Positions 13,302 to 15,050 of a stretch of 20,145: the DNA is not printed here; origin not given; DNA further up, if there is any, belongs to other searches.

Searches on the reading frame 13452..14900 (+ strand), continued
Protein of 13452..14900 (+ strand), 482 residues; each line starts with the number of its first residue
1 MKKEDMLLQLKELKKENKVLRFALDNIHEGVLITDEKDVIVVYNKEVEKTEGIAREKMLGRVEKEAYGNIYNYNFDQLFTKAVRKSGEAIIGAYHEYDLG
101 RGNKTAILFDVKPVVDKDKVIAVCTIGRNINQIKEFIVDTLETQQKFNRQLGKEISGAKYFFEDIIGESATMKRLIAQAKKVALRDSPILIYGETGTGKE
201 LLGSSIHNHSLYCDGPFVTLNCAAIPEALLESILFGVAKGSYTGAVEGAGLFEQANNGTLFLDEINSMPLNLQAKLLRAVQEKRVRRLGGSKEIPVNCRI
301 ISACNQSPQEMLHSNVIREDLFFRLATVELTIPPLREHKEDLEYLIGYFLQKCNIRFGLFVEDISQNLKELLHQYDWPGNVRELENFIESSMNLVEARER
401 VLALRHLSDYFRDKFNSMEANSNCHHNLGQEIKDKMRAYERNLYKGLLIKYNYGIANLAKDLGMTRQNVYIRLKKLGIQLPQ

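Call 72: list_cluster_members(proteins=[P0001])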
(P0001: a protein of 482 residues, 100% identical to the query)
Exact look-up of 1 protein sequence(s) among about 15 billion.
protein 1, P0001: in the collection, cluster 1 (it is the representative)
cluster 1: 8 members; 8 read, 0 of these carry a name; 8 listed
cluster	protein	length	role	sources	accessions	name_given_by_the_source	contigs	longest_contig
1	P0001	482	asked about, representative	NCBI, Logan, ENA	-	-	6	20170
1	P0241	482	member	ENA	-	-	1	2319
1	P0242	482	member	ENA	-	-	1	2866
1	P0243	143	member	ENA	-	-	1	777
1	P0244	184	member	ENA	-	-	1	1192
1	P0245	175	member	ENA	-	-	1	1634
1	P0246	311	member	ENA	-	-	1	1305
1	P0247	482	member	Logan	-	-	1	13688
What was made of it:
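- Tried and rejected: The protein cluster carries no names (call 72).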

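Call 76: find_encoding_contigs(protein=P0073, flank=6000, max_places=2)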
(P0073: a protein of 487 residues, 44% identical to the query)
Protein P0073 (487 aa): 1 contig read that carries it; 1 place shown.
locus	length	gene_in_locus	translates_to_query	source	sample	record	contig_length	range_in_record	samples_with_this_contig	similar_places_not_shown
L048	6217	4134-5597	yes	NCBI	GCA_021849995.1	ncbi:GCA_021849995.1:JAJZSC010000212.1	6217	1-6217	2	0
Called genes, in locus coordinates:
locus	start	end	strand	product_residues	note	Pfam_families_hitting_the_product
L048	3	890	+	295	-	?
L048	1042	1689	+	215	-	PF13489:Methyltransf_23, PF06325:PrmA, PF01209:Ubie_methyltran, PF05175:MTS, PF13847:Methyltransf_31, PF08241:Methyltransf_11, PF08242:Methyltransf_12, PF13649:Methyltransf_25, +2 more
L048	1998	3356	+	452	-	PF04055:Radical_SAM, PF13353:Fer4_12 (weak)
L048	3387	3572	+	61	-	PF09723:Zn_ribbon_8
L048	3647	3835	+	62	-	PF25160:LdpA_Fe-S-bd (faint), PF00037:Fer4 (faint), PF12837:Fer4_6 (faint), PF13237:Fer4_10 (weak), PF14697:Fer4_21 (weak), PF12838:Fer4_7 (weak), PF13187:Fer4_9 (weak), PF13484:Fer4_16 (faint)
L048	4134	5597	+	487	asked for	PF00989:PAS, PF13426:PAS_9, PF00158:Sigma54_activat, PF14532:Sigma54_activ_2, PF00004:AAA (faint), PF07728:AAA_5 (faint), PF25601:AAA_lid_14, PF02954:HTH_8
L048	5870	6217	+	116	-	PF02607:B12-binding_2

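Call 77: find_encoding_contigs(protein=P0042, flank=7000, max_places=1)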
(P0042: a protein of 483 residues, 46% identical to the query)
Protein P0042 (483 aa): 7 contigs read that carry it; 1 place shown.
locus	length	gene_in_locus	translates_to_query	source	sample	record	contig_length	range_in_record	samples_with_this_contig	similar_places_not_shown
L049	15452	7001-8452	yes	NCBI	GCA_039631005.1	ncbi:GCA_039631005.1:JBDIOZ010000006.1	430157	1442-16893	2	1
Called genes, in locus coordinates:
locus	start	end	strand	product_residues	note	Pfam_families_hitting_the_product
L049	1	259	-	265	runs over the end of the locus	PF21278:YlmH_1st, PF17774:YlmH_RBD, PF01479:S4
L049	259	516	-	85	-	PF02325:CCB3_YggT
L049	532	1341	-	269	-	PF01210:NAD_Gly3P_dh_N (faint), PF01408:GFO_IDH_MocA (weak), PF03446:NAD_binding_2, PF03807:F420_oxidored, PF14748:P5CR_dimer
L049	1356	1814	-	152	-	PF04472:SepF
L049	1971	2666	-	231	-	PF01168:Ala_racemase_N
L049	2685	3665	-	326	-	PF26018:BSH_RND_rel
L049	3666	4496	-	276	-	PF02578:Cu-oxidase_4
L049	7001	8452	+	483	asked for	PF00989:PAS, PF07728:AAA_5 (faint), PF00158:Sigma54_activat, PF14532:Sigma54_activ_2, PF25601:AAA_lid_14, PF02954:HTH_8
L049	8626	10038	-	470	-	PF00324:AA_permease, PF13520:AA_permease_2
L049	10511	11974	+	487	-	PF00989:PAS (weak), PF13426:PAS_9 (weak), PF00158:Sigma54_activat, PF14532:Sigma54_activ_2, PF25601:AAA_lid_14, PF02954:HTH_8 (weak)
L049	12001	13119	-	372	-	PF04055:Radical_SAM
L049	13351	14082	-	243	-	PF10138:vWA-TerF-like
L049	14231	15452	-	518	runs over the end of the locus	PF00512:HisKA, PF02518:HATPase_c, PF13589:HATPase_c_3 (weak)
